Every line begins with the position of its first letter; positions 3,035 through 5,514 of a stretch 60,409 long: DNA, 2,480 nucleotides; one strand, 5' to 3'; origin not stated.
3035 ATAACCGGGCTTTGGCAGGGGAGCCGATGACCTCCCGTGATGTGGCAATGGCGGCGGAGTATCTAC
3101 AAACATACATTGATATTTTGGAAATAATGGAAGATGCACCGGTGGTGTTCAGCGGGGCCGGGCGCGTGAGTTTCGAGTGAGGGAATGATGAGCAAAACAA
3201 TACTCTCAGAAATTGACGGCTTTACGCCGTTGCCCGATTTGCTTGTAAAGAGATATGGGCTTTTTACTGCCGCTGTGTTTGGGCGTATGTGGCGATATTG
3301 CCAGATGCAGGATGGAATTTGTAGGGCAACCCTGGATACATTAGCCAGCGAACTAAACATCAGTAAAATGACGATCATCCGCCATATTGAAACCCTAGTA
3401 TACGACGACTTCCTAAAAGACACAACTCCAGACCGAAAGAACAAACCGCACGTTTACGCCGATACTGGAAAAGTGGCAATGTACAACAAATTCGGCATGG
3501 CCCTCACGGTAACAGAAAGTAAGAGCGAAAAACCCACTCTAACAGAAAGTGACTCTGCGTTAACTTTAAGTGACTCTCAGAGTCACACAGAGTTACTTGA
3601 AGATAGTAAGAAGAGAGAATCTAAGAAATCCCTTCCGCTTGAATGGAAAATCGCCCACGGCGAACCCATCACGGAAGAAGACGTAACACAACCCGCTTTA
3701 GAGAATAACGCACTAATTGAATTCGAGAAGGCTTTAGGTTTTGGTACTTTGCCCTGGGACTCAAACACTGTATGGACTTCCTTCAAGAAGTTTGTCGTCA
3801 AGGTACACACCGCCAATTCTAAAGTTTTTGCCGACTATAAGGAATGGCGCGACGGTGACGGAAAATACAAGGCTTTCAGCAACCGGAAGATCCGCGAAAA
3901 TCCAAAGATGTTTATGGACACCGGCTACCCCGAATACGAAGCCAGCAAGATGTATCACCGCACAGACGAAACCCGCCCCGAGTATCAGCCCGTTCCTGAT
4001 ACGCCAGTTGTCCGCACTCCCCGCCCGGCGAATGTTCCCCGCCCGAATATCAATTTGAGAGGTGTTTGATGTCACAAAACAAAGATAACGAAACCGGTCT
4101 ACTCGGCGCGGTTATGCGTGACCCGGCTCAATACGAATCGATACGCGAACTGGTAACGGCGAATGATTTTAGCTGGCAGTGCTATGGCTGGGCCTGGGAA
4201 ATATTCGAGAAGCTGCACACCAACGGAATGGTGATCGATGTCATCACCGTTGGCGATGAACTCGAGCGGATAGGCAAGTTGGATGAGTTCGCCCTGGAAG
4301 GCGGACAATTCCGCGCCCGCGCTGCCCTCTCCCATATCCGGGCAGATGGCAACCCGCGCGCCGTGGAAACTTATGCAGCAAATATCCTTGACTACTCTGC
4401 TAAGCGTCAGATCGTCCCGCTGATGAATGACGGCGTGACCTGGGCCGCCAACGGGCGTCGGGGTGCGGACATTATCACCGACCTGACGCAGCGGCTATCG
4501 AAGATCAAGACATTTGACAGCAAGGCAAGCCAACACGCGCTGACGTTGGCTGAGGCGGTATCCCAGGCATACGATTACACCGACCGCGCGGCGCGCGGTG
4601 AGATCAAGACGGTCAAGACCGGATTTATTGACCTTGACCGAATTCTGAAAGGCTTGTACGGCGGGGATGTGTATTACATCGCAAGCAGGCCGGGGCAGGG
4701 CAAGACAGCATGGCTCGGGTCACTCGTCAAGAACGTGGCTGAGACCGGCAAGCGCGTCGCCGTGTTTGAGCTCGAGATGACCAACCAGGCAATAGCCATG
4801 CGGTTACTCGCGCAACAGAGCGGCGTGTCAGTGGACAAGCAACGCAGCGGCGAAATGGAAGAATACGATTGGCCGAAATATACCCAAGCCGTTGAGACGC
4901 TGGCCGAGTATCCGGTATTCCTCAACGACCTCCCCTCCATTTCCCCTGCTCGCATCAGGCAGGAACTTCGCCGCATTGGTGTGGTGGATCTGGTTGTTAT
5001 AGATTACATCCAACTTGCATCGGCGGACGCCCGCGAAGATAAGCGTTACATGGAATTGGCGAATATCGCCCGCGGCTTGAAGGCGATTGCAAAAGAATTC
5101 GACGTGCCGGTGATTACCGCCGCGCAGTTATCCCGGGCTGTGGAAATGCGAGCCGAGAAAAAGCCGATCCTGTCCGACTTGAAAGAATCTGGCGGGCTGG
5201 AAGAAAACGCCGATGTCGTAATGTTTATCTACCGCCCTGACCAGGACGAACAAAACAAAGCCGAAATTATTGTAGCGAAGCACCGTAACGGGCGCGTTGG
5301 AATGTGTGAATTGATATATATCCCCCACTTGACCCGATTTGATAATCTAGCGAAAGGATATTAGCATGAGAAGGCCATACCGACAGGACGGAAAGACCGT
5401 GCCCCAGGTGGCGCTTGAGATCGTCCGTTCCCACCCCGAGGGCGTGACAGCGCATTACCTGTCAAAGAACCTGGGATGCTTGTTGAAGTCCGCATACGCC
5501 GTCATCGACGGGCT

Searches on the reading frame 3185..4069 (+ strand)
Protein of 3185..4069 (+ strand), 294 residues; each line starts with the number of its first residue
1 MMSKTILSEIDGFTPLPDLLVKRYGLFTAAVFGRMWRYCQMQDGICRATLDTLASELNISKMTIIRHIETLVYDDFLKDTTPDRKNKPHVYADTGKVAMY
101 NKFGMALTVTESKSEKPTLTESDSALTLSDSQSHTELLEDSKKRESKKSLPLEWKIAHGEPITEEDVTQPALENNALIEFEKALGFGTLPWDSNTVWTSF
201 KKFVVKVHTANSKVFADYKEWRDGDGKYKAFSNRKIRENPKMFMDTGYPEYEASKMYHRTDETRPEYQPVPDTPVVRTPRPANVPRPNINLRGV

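Call 9: search_protein_families(library=pfam, proteins=[window:3185-4069:+])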
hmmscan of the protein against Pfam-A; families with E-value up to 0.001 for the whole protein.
window:3185-4069:+ (294 aa): 1 family
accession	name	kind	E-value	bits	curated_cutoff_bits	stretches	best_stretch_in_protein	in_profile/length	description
PF08279.18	HTH_11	-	0.0005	20.3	25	1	49-71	17-39/55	HTH domain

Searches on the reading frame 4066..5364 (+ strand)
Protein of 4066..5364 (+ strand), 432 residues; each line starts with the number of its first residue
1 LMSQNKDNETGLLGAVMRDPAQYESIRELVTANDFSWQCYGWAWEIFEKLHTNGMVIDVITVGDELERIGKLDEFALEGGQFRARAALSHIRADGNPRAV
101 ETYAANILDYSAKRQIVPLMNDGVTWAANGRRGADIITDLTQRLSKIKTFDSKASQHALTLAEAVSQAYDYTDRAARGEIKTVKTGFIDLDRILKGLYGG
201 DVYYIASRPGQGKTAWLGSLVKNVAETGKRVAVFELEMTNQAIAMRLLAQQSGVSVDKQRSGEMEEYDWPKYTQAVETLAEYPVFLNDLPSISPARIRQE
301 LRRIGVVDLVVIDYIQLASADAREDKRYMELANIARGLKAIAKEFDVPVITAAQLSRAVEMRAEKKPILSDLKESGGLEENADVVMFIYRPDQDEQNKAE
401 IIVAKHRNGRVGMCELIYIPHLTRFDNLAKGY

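Call 9: search_protein_families(library=pfam, proteins=[window:4066-5364:+])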
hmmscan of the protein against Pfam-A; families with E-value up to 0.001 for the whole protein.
window:4066-5364:+ (432 aa): 4 families
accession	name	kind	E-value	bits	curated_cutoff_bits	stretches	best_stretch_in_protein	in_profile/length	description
PF03796.21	DnaB_C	-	6.5e-80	268.6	27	1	183-427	2-255/255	DnaB-like helicase C terminal domain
PF00772.26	DnaB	-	9.4e-12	45.3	23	1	3-75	3-75/103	DnaB-like helicase N terminal domain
PF13481.12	AAA_25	-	4e-07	30.3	27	1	191-354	23-189/195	AAA domain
PF06745.19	ATPase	-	0.0001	22.2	26.6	1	183-413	1-212/231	KaiC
